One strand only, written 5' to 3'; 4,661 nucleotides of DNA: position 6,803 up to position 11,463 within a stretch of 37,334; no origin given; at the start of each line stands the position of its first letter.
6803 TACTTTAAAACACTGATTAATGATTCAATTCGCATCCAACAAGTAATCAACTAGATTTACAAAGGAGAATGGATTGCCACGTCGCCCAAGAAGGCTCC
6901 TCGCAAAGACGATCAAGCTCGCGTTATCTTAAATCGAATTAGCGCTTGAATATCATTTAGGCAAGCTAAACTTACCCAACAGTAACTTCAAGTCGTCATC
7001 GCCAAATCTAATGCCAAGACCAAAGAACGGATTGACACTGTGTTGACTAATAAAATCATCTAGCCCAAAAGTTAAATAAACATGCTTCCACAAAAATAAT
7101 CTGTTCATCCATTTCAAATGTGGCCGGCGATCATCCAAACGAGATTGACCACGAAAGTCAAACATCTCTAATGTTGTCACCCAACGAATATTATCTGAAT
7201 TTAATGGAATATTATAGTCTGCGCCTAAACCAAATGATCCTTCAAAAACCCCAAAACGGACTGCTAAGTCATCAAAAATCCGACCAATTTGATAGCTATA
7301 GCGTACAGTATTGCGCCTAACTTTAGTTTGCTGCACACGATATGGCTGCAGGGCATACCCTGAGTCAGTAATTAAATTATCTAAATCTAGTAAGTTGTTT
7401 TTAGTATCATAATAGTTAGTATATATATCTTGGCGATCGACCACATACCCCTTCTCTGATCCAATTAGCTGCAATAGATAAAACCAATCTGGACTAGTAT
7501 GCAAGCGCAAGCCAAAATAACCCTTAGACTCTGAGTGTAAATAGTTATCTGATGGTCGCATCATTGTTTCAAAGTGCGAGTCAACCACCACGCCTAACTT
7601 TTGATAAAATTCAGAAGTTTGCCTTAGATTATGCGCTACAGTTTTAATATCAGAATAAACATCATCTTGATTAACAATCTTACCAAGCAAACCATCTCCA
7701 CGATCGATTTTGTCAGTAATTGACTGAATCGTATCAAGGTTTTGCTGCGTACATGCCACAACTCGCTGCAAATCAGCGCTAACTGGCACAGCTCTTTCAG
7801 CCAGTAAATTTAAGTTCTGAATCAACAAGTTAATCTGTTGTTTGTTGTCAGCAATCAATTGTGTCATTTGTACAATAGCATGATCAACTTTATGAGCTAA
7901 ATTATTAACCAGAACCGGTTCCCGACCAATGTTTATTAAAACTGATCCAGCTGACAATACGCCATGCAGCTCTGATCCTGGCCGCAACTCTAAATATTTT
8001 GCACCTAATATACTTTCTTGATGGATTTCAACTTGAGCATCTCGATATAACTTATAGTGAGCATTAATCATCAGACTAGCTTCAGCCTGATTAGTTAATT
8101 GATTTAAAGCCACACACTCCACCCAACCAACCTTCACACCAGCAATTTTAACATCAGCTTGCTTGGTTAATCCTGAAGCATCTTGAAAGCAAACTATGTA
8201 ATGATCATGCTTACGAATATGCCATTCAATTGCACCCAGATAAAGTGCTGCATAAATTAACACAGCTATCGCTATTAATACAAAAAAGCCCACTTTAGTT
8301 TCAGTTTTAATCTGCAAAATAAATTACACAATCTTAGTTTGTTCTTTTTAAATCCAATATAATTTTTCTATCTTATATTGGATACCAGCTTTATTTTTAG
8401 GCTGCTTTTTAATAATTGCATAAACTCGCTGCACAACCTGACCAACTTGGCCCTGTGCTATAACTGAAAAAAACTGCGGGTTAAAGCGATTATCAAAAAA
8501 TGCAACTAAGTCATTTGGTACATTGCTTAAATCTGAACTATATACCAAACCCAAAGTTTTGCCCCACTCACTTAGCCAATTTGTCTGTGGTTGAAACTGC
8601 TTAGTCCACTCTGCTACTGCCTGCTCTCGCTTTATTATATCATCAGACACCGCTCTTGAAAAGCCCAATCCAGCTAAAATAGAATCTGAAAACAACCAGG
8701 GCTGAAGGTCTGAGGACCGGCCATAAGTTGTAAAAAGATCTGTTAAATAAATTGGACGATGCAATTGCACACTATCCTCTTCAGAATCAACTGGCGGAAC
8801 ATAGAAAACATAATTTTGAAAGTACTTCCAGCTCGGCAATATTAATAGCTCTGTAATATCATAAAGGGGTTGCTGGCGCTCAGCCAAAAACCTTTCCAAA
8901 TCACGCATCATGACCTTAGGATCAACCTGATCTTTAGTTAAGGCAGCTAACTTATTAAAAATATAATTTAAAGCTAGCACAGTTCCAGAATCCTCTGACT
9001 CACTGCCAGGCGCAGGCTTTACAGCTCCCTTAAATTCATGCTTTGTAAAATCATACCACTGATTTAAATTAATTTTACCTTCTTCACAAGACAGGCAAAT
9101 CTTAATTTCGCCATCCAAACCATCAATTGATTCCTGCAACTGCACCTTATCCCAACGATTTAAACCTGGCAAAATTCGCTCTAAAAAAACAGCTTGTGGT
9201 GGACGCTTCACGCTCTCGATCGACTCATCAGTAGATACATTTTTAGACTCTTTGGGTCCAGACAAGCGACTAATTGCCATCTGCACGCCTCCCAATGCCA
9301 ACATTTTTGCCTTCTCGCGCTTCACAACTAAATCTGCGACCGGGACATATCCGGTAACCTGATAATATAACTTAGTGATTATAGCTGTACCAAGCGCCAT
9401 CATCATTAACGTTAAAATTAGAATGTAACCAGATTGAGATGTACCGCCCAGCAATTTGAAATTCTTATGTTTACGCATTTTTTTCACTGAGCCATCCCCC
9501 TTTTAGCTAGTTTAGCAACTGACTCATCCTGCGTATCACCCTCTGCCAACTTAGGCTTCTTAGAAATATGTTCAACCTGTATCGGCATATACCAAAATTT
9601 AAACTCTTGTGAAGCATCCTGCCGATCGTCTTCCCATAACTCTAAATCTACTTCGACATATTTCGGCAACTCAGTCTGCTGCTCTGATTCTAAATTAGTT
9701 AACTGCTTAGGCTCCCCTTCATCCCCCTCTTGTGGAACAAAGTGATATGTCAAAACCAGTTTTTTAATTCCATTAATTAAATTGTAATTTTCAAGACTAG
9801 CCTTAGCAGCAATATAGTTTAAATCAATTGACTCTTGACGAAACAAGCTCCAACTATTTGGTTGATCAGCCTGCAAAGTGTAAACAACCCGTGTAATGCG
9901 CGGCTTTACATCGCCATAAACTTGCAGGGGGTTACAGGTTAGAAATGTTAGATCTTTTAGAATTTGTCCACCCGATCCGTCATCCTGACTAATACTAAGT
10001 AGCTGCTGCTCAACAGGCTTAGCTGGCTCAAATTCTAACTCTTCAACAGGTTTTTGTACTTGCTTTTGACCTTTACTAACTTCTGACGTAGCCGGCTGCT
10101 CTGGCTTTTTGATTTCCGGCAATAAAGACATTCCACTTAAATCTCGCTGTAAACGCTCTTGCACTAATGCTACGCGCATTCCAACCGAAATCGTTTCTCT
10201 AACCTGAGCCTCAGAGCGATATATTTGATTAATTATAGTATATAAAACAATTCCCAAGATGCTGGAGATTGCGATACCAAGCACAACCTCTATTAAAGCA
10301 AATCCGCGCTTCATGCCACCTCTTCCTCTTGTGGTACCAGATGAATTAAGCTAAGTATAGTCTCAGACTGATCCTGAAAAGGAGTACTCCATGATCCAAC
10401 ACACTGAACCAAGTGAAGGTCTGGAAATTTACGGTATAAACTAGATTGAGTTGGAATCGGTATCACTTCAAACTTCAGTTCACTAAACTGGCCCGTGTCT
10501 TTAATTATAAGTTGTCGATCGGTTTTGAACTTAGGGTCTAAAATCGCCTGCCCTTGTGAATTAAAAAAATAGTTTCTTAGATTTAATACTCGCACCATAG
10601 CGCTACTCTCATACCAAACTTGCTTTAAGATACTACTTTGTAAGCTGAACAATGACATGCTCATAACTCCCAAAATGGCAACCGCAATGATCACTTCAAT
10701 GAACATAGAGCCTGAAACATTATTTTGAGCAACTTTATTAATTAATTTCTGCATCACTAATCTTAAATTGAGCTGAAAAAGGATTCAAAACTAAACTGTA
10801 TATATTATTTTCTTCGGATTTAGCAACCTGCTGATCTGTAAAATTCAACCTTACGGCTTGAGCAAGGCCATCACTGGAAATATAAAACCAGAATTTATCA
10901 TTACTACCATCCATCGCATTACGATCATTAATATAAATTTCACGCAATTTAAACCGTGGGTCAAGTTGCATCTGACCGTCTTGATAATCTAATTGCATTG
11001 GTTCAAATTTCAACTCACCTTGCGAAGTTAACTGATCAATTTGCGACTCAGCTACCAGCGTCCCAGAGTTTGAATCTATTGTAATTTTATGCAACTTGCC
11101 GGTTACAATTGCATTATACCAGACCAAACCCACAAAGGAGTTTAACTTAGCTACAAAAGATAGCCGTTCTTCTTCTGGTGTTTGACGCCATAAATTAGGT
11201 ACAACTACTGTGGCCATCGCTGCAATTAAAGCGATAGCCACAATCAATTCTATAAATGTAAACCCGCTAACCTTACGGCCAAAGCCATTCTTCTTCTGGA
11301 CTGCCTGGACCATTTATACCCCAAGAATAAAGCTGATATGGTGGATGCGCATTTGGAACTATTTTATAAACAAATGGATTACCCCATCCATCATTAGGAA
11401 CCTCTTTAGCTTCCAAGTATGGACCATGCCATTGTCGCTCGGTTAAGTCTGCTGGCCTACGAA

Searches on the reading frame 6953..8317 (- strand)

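Call 69: search_protein_families(library=pfam, proteins=[window:6953-8317:-], max_evalue=0.01)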
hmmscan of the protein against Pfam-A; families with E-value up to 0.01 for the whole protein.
window:6953-8317:- (454 aa): 1 family
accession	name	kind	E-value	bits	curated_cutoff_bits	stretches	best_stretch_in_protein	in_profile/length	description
PF02470.25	MlaD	-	3.6e-16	59.6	25.1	1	39-114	4-81/81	MlaD protein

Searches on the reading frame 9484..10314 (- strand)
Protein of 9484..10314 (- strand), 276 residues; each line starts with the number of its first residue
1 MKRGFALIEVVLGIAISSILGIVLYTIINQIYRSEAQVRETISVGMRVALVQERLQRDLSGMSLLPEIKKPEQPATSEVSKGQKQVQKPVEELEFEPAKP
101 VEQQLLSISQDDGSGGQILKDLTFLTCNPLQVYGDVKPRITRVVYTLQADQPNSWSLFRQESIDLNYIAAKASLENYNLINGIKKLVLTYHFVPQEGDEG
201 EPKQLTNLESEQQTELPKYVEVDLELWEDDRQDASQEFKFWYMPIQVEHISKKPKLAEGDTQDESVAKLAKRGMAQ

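Call 69: search_protein_families(library=pfam, proteins=[window:9484-10314:-], max_evalue=0.01)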
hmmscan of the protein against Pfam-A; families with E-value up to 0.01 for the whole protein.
window:9484-10314:- (276 aa): 1 family
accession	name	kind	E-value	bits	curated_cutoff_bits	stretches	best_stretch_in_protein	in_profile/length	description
PF07963.17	N_methyl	-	0.00042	20.2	21.2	1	2-25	4-27/27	Prokaryotic N-terminal methylation motif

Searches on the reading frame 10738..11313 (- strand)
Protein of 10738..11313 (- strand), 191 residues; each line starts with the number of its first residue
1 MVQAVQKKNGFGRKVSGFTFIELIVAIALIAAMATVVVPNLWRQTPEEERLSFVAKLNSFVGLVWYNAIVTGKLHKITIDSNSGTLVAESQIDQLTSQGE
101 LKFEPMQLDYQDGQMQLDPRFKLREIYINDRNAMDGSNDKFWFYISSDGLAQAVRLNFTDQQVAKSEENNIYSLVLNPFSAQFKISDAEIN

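Call 69: search_protein_families(library=pfam, proteins=[window:10738-11313:-], max_evalue=0.01)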
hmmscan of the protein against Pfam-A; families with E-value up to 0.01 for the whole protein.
window:10738-11313:- (191 aa): 1 family
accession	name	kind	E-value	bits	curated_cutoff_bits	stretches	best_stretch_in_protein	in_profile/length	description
PF07963.17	N_methyl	-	1.8e-05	24.5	21.2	1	13-37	2-26/27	Prokaryotic N-terminal methylation motif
